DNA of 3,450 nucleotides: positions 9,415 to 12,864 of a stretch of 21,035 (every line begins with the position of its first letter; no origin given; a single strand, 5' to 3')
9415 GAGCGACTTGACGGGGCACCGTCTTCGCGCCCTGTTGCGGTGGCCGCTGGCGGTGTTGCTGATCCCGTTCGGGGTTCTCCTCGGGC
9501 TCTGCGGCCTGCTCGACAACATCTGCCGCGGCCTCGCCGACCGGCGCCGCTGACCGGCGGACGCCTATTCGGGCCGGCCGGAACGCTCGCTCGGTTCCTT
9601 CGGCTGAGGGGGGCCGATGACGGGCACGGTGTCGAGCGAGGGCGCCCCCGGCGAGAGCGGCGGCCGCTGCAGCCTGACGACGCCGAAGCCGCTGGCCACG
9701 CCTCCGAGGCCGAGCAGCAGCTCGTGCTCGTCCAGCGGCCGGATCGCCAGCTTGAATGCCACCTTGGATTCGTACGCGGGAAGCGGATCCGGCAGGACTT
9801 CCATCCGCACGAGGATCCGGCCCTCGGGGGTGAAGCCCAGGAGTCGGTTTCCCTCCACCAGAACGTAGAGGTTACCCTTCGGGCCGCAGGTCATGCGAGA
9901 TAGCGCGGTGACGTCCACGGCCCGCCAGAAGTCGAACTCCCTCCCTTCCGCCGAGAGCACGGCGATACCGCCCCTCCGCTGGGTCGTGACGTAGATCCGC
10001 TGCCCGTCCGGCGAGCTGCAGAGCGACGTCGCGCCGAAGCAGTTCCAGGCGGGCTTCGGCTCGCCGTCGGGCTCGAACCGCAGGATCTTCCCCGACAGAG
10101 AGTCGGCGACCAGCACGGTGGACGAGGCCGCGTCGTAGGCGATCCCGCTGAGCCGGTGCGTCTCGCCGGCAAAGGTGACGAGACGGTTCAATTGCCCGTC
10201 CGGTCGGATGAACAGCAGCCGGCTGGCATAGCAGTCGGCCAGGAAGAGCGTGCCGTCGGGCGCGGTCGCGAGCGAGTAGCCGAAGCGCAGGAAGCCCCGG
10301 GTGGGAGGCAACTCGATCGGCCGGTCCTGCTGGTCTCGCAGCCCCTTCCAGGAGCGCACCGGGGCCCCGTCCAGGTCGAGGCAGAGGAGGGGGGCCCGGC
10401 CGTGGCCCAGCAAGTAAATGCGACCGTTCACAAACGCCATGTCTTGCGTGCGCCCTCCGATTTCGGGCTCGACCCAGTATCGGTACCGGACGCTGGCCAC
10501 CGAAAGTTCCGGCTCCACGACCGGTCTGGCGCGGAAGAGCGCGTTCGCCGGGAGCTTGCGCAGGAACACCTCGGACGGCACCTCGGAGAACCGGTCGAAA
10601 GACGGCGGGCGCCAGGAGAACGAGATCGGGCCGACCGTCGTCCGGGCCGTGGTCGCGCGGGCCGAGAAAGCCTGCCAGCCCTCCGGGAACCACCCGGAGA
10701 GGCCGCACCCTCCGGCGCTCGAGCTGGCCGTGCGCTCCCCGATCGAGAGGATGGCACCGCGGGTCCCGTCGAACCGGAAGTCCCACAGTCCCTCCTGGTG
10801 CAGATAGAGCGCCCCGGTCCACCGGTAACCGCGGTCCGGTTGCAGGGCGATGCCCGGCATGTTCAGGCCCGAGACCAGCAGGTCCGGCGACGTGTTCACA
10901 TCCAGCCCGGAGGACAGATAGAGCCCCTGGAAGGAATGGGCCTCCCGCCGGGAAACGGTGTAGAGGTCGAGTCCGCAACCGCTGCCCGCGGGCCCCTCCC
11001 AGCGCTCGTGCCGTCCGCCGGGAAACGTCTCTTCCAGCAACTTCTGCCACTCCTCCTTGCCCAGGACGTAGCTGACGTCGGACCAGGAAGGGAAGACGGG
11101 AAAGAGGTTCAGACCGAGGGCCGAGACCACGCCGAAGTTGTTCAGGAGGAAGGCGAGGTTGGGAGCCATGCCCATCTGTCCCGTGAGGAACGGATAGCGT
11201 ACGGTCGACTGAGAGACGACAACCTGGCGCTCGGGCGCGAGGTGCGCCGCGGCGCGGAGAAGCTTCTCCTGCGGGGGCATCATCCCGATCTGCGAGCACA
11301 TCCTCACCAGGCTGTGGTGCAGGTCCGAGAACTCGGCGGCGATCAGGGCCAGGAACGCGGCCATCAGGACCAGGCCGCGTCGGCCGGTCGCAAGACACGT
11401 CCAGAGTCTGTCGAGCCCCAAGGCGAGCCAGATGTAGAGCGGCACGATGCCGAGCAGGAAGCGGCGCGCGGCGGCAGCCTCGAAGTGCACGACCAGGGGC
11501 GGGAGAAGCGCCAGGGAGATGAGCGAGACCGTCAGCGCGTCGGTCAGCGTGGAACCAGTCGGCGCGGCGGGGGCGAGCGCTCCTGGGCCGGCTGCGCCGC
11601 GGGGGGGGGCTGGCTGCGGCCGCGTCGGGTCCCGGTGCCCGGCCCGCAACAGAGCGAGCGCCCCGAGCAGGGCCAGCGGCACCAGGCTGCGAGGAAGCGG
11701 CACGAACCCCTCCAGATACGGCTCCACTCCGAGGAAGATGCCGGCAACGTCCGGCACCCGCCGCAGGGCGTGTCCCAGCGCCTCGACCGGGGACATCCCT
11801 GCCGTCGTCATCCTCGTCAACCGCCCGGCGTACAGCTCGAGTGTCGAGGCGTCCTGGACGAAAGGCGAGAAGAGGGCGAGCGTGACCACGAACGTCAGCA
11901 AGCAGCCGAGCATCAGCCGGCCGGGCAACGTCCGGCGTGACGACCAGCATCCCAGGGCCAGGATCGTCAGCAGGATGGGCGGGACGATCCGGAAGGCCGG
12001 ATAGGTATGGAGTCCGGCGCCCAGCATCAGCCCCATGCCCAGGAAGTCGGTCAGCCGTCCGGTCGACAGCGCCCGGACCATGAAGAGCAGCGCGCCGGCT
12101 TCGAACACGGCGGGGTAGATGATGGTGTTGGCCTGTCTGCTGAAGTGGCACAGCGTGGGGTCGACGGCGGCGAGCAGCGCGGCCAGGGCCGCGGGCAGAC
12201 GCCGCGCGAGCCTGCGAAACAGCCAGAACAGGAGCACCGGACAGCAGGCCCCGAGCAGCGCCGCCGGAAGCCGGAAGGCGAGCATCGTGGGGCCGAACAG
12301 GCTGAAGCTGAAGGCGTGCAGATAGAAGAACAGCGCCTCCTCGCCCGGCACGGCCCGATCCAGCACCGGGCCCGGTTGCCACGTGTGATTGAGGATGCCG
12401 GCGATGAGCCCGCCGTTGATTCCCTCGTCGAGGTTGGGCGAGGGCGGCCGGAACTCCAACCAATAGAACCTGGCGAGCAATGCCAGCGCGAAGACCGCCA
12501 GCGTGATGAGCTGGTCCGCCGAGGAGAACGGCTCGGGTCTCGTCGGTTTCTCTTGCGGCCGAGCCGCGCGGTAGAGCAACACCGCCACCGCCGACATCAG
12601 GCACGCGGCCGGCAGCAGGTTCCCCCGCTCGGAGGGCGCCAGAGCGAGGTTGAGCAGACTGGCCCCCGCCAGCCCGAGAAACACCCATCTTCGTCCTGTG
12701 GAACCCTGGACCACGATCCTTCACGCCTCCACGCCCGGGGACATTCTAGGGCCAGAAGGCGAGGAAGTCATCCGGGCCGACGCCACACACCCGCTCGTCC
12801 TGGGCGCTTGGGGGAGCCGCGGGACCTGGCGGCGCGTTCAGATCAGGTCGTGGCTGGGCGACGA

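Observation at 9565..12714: GT-C transferase fused to PA14-like and NHL beta-propeller domains, plausibly an acceptor-recognition module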

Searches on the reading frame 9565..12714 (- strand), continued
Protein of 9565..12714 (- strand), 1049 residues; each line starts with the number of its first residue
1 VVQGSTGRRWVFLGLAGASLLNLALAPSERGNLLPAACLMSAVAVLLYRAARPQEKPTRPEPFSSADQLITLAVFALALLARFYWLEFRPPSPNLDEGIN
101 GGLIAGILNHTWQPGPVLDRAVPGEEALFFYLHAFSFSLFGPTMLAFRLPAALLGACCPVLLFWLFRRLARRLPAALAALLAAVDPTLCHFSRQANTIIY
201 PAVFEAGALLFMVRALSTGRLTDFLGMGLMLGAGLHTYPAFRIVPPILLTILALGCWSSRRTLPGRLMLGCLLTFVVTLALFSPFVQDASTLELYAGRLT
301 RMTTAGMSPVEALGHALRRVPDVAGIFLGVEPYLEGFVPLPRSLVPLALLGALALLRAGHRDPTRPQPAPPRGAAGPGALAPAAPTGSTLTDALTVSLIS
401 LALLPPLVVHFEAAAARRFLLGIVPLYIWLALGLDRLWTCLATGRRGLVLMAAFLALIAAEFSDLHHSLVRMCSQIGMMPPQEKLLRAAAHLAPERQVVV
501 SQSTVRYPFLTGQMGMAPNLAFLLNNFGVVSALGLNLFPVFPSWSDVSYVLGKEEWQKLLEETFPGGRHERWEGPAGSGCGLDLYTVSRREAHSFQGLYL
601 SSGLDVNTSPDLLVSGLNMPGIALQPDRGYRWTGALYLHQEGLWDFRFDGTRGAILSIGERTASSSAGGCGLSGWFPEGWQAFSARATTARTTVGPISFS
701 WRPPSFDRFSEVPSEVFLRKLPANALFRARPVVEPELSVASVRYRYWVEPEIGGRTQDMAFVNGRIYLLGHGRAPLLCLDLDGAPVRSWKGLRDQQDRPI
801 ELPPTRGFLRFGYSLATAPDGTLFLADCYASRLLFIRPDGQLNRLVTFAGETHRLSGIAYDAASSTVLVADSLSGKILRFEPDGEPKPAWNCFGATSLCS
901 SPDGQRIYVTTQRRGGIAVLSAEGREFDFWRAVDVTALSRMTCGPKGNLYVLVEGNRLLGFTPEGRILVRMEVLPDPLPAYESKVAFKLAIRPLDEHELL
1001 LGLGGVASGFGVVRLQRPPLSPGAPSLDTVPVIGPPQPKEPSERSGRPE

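Call 94: list_cluster_members(proteins=[P0023, P0025, P0026, P0029, P0030, P0034, P0038, P0040, P0043, P0049])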
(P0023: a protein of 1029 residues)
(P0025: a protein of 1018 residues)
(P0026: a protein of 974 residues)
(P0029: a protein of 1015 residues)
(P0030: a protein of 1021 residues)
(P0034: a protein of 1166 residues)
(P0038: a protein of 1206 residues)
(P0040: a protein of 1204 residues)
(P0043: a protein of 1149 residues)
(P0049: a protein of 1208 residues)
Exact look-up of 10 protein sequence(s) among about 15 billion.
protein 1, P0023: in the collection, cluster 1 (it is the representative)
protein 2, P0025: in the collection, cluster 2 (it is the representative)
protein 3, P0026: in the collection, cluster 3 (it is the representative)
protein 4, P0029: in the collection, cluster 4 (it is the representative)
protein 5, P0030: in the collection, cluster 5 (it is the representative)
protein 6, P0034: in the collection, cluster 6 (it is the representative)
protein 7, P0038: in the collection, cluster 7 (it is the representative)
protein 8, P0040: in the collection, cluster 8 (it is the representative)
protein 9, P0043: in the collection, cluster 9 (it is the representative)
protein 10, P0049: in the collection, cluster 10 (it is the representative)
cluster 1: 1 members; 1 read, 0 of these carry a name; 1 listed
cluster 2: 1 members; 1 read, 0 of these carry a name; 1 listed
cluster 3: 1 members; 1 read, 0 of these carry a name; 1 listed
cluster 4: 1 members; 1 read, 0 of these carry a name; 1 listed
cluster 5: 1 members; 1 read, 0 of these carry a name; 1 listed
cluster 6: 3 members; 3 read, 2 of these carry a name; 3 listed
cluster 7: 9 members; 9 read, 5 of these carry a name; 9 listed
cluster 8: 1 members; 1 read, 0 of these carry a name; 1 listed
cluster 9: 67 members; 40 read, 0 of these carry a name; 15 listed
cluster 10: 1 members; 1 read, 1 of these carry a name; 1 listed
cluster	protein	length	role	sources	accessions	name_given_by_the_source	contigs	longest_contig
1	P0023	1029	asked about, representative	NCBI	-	-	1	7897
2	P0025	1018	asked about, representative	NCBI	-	-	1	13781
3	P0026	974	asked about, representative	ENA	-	-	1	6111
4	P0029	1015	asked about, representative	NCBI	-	-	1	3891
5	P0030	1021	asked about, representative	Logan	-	-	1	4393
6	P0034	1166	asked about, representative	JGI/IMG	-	4-amino-4-deoxy-L-arabinose transferase-like glycosyltransferase/sugar lactone lactonase ...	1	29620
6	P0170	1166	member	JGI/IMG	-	DNA-binding beta-propeller fold protein YncE/4-amino-4-deoxy-L-arabinose transferase-like ...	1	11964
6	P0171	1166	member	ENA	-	-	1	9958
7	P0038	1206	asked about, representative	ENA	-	-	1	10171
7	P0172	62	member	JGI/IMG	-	hypothetical protein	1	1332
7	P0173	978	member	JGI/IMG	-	DNA-binding beta-propeller fold protein YncE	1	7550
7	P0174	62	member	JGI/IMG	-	hypothetical protein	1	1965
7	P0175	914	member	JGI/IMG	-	DNA-binding beta-propeller fold protein YncE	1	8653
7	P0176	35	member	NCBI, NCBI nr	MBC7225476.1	MAG: hypothetical protein H5T59_14580, partial [Anaerolineae bacterium] | hypothetical protein [Anaerolineae bacterium]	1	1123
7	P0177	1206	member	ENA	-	-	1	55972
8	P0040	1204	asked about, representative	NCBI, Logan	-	-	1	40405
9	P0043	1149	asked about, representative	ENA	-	-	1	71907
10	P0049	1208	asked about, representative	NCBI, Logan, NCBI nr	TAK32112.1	MAG: hypothetical protein EPO21_15925 [Chloroflexota bacterium]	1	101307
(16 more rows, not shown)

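Call 103: search_protein_families(library=pfam, alignment_id=A7, max_evalue=0.01)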
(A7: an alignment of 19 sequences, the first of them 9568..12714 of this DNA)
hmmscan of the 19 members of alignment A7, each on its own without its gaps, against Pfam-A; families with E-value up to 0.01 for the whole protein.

A. member 1, window:9568-12714:- (1049 aa): 1 family
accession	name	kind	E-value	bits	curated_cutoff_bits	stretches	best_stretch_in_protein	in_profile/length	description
PF13231.12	PMT_2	-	4e-16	60.1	26.1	1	128-285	5-157/160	Dolichyl-phosphate-mannose-protein mannosyltransferase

B. families by the number of members that match (of 19 scanned): 11 families
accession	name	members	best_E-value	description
PF13231.12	PMT_2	18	7e-18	Dolichyl-phosphate-mannose-protein mannosyltransferase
PF02366.24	PMT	6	2.8e-07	Dolichyl-phosphate-mannose-protein mannosyltransferase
PF01436.27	NHL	4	2.7e-29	NHL repeat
PF08450.18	SGL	3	4.4e-08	SMP-30/Gluconolactonase/LRE-like region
PF02516.20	STT3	2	6.1e-05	Oligosaccharyl transferase STT3, N-terminal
PF13449.12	Phytase-like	2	9.3e-05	Esterase-like activity of phytase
PF07691.17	PA14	2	0.00098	PA14 domain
PF25021.1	TEN_NHL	1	3e-07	Teneurin NHL domain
PF17170.10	DUF5128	1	2.7e-06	6-bladed beta-propeller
PF24684.1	Vgb_lyase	1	0.0019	Virginiamycin B lyase family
PF13360.13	PQQ_2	1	0.0044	Outer membrane protein assembly factor BamB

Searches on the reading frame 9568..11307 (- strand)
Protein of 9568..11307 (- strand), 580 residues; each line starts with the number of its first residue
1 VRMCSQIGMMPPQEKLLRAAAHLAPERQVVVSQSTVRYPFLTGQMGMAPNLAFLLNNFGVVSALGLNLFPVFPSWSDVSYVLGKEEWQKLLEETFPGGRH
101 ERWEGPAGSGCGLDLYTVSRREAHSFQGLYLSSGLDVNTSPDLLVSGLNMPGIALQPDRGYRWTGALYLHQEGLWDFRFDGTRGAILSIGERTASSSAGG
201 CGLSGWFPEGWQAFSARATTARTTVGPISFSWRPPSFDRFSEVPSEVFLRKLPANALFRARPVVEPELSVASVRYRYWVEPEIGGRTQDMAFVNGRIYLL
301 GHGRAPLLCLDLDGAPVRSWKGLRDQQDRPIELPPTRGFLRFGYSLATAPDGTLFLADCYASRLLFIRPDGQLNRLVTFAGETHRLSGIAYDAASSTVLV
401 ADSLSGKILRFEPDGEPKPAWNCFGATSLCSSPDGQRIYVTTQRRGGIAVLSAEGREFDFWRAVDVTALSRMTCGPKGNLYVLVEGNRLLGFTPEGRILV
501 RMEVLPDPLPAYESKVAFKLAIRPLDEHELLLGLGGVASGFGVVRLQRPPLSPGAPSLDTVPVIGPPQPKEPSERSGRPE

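Call 20: find_homologous_proteins(query=A2, max_evalue=0.001)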
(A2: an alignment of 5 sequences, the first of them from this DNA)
Query A2 (5 sequences) (580 aa, profile of the alignment): 15 proteins with E <= 0.001 among 8000 candidates.
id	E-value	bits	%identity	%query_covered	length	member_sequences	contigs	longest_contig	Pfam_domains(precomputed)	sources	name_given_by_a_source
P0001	3.0e-289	978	100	100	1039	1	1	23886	PF13231.13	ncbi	-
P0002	7.7e-288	974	88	100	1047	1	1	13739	PF13231.13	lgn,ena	-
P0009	1.5e-223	762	75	91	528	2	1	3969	-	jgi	jgi:sugar lactone lactonase YvrE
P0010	3.6e-23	100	38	12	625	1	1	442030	PF13360.14,PF17170.11,PF23500.2,PF13449.13,PF24684.2,PF01436.28,PF25021.2,PF08450.19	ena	-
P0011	2.0e-21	94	33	14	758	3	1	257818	PF10282.16,PF17170.11,PF13449.13,PF02393.22,PF24684.2,PF01436.28,PF25021.2,PF06739.18,PF08450.19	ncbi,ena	-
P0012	8.4e-18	82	25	28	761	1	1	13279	PF17170.11,PF13449.13,PF02393.22,PF24684.2,PF01436.28,PF25021.2,PF06739.18,PF08450.19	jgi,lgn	jgi:sugar lactone lactonase YvrE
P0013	6.7e-13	66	36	15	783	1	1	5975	PF07691.18,PF23500.2,PF13449.13,PF24684.2,PF01436.28,PF25021.2,PF08450.19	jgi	jgi:tripartite motif-containing protein 71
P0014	3.9e-11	60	27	28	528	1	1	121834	PF07494.18,PF20067.6,PF24684.2,PF14517.13,PF00400.39,PF08450.19,PF23414.2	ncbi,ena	-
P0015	2.4e-7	48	34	13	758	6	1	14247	PF07494.18,PF20067.6,PF24684.2,PF08450.19,PF23414.2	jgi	jgi:WD40 repeat protein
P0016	3.4e-7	47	31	15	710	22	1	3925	PF04151.22,PF17170.11,PF13449.13,PF01436.28,PF25021.2,PF08450.19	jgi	jgi:DNA-binding beta-propeller fold protein YncE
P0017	1.3e-6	45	34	13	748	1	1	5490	PF07494.18,PF24684.2,PF23414.2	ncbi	-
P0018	2.1e-5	41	24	28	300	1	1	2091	PF01436.28,PF25021.2,PF08450.19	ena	-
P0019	3.9e-5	40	31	28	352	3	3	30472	PF17170.11,PF01731.27,PF24684.2,PF01436.28,PF25021.2,PF06739.18,PF08450.19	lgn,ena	-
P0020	6.2e-5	40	32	12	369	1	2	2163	PF17170.11,PF01731.27,PF22807.3,PF01436.28,PF08450.19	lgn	-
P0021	8.5e-4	36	27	27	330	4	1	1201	PF17170.11,PF13449.13,PF24684.2,PF01436.28,PF25021.2,PF06739.18,PF08450.19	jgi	jgi:DNA-binding beta-propeller fold protein YncE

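Call 36: search_solved_structures(query=A2, max_evalue=1)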
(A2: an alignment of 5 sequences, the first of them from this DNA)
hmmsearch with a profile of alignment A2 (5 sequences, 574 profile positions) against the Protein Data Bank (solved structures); distinct sequences matched with E-value up to 1: 69 (the best 60 are shown).
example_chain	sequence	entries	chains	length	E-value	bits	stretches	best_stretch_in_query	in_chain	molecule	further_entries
6f0t_A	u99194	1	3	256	2.3e-13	52.6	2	346-490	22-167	Pizza6-SFW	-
6qsd_A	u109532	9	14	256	7.8e-12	47.5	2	346-488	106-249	Pizza6S | Pizza6-S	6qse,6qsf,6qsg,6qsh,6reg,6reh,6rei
7qrx_A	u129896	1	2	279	7.1e-10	41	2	346-426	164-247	E3 ubiquitin-protein ligase TRIM71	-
3wwa_A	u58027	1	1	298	7.7e-10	40.9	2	346-487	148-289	Pizza7H protein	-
9jur_A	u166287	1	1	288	8.4e-10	40.8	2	346-426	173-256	E3 ubiquitin-protein ligase TRIM71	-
3ww9_A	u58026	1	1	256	3.3e-09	38.9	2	346-488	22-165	pizza6 protein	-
7zph_A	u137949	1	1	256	3.5e-09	38.8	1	346-490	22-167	Pizza6-TNK-RSH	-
6f0s_A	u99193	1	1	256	4.5e-09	38.4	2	346-488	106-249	Pizza6-SYW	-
6rej_A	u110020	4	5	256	8.1e-09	37.6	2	346-457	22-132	Pizza6-SH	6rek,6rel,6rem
6d69_A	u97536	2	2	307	9.6e-09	37.3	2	342-492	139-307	NHL Repeat Region of D. melanogaster Thin | Thin, isoform D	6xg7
6fpt_A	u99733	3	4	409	1e-08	37.2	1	346-425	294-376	E3 ubiquitin-protein ligase TRIM71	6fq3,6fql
8j72_A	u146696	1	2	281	1.4e-08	36.8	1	346-426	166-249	E3 ubiquitin-protein ligase TRIM71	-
7zpw_A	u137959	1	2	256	2.1e-08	36.2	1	346-490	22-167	Pizza6-TSK-TSH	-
6ren_A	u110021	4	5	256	2.6e-08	35.9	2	346-455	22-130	3fPizza6-SH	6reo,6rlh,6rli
7zq2_A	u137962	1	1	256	3.6e-08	35.4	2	346-487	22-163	Pizza6-RSH-TSH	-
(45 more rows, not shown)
